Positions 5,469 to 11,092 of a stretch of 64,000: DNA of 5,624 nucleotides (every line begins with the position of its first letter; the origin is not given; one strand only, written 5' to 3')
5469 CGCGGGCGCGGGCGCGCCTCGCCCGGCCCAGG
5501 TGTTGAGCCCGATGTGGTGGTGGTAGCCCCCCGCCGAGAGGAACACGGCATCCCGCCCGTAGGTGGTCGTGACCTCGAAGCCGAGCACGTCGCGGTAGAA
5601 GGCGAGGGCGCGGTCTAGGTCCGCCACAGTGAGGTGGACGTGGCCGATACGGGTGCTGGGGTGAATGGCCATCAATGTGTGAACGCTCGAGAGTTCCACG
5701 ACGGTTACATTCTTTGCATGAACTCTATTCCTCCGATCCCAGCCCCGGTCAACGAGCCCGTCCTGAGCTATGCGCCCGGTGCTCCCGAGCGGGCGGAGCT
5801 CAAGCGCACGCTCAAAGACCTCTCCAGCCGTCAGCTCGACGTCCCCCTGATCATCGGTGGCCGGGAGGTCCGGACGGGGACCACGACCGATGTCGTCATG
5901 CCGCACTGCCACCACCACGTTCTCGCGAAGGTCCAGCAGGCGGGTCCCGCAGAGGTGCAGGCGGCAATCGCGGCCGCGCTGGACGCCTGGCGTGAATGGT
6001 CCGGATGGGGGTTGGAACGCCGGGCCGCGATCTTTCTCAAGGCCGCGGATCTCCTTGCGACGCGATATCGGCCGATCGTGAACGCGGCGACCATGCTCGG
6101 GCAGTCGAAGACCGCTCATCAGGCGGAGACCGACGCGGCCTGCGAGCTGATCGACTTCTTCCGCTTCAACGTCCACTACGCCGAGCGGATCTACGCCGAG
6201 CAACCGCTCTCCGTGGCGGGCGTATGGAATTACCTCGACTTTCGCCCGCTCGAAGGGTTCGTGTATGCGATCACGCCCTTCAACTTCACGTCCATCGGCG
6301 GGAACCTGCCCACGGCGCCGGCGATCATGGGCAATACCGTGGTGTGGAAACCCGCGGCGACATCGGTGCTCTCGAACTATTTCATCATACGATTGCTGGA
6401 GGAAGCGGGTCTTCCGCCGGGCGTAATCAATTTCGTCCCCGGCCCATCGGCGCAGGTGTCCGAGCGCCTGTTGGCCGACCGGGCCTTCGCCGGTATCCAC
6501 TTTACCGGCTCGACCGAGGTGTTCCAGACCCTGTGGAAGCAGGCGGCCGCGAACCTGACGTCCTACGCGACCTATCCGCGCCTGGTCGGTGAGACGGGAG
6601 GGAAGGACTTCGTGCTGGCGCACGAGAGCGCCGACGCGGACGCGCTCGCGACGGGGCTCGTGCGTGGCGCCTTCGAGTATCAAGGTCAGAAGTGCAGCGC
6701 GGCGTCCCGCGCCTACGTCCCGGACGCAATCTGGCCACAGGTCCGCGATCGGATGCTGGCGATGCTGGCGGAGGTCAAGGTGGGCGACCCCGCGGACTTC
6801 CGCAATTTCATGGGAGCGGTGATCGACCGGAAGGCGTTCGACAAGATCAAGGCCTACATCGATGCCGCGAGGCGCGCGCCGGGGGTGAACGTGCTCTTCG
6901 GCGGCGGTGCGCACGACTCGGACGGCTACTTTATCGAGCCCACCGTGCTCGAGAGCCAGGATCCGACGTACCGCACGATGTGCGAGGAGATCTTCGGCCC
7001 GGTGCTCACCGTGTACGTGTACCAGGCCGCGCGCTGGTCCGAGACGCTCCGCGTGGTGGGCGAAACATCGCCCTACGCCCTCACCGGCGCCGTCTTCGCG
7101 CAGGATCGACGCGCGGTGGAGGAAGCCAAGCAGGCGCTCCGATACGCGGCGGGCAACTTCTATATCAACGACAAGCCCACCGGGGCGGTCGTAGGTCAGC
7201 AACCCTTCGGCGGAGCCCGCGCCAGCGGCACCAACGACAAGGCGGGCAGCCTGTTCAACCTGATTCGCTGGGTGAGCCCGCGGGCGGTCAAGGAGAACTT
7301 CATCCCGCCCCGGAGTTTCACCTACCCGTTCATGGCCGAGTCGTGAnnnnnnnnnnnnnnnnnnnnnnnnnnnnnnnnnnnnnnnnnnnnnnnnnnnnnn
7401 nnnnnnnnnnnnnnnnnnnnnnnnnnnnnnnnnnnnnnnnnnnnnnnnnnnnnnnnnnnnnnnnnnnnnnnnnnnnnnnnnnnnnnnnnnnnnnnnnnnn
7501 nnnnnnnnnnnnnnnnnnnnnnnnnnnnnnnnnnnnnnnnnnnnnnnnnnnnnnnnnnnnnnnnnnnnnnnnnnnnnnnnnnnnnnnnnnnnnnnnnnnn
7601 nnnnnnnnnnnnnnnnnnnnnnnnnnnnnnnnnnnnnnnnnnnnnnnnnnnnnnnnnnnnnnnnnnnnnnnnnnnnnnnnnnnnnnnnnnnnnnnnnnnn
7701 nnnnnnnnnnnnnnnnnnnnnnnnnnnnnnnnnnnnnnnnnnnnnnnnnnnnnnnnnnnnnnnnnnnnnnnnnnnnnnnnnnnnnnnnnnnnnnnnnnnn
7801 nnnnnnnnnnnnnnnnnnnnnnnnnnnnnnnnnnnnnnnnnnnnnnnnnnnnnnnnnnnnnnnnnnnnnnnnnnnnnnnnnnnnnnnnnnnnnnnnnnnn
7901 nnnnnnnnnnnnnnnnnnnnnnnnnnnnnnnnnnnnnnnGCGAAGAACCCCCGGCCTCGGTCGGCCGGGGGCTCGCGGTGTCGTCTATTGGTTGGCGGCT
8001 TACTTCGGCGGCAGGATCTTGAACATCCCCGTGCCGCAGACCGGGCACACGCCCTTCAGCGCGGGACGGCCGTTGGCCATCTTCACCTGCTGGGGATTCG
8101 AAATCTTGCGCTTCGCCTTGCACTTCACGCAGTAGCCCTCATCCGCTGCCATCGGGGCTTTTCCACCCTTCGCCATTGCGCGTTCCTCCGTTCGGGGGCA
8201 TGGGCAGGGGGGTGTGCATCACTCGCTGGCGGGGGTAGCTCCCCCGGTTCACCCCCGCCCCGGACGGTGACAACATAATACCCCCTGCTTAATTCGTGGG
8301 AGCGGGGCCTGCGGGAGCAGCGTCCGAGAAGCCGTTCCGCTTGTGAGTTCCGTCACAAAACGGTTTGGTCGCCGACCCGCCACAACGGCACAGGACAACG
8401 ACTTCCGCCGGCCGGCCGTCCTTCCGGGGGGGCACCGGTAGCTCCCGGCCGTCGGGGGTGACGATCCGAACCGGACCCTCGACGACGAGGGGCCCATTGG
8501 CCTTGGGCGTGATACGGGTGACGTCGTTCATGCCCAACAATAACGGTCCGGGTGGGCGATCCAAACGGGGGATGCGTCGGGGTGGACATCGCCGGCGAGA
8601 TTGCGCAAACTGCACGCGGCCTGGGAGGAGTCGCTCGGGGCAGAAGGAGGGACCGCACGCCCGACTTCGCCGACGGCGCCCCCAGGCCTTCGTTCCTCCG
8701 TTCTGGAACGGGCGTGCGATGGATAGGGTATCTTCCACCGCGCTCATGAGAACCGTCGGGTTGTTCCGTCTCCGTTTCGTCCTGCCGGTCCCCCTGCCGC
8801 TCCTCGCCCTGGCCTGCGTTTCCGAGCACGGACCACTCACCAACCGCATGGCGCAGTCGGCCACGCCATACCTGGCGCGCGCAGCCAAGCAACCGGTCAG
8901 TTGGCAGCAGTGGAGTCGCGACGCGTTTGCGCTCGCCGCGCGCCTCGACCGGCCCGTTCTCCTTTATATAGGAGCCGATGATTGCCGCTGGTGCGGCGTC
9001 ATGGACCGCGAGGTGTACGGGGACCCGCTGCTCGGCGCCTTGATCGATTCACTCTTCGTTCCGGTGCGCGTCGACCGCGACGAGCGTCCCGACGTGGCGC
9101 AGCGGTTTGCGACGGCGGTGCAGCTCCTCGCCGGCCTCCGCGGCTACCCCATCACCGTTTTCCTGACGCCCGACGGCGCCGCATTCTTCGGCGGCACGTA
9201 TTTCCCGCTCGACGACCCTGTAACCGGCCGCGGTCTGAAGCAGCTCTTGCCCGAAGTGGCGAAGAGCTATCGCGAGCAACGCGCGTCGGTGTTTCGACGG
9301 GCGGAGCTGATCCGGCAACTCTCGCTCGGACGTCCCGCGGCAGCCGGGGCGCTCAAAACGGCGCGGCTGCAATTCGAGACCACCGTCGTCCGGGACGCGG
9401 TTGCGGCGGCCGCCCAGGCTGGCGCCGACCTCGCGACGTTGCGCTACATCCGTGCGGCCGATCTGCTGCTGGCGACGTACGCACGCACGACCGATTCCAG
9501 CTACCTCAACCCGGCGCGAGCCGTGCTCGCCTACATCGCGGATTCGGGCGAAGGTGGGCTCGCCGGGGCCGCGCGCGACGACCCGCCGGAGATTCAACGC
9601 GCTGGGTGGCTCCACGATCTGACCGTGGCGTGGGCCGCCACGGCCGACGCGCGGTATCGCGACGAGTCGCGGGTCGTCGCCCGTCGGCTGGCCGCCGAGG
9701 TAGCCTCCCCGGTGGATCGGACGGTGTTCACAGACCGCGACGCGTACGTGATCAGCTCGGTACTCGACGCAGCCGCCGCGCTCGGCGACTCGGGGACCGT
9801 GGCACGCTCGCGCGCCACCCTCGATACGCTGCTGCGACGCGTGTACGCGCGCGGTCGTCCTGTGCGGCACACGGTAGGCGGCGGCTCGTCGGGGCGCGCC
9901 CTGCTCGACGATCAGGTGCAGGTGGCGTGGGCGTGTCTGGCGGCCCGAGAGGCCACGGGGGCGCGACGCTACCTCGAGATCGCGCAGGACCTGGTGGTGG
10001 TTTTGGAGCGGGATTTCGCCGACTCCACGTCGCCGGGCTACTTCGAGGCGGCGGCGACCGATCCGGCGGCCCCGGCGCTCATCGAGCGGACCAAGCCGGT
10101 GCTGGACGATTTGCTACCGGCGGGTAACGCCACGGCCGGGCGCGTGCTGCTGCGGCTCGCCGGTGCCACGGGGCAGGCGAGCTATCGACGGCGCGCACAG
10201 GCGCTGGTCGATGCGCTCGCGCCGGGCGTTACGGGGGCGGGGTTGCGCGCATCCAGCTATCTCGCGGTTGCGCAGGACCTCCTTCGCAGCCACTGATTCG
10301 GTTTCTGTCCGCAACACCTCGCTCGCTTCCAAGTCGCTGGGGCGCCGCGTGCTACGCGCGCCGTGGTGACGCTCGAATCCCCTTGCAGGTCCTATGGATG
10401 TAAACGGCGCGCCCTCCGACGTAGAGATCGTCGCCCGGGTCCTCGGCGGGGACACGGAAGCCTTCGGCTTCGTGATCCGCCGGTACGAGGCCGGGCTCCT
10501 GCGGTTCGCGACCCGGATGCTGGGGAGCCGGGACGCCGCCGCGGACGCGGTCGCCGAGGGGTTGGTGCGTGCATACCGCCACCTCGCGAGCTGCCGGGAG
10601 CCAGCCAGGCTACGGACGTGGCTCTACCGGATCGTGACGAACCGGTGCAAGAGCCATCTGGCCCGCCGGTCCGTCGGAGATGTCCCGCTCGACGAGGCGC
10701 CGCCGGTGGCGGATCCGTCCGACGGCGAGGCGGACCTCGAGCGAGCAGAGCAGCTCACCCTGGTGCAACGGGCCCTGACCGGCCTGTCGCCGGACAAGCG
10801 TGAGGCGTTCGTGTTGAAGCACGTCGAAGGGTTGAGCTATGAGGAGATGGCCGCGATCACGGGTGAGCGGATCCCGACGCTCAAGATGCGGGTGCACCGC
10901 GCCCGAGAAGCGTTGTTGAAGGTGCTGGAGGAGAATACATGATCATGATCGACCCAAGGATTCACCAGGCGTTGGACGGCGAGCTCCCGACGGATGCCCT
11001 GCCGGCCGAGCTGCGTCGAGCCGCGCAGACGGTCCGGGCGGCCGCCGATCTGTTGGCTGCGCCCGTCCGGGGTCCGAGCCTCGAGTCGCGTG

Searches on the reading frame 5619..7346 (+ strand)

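Call 68: search_protein_families(library=pfam, proteins=[window:5619-7346:+], max_evalue=0.00001)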
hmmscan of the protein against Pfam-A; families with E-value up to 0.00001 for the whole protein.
window:5619-7346:+ (575 aa): 1 family
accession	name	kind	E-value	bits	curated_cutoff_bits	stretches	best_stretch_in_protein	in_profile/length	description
PF00171.27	Aldedh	-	2.2e-107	359.9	23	1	88-543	7-448/461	Aldehyde dehydrogenase family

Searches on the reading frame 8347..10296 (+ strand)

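Call 68: search_protein_families(library=pfam, proteins=[window:8347-10296:+], max_evalue=0.00001)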
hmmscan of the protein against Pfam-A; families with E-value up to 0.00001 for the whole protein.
window:8347-10296:+ (649 aa): 2 families
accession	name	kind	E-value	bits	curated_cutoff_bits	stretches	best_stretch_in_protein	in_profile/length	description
PF03190.21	Thioredox_DsbH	-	1.4e-48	165.4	27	1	165-322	1-158/163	Protein of unknown function, DUF255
PF13899.12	Thioredoxin_7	-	2.8e-12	47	27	1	186-275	2-83/83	Thioredoxin-like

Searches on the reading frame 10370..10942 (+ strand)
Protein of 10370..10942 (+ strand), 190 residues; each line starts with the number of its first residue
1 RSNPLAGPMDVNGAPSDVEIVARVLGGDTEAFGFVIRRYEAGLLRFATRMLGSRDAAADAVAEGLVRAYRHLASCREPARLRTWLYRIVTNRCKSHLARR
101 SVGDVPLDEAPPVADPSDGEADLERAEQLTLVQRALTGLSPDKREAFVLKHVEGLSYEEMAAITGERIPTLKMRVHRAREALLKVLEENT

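Call 68: search_protein_families(library=pfam, proteins=[window:10370-10942:+], max_evalue=0.00001)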
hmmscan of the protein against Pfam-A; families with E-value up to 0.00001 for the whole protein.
window:10370-10942:+ (190 aa): 2 families
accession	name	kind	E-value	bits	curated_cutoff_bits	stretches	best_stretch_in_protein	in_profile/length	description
PF04542.20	Sigma70_r2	-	8.5e-16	58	24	1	36-101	2-69/71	Sigma-70 region 2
PF08281.18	Sigma70_r4_2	-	6e-14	51.9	25.7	1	131-182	3-54/54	Sigma-70, region 4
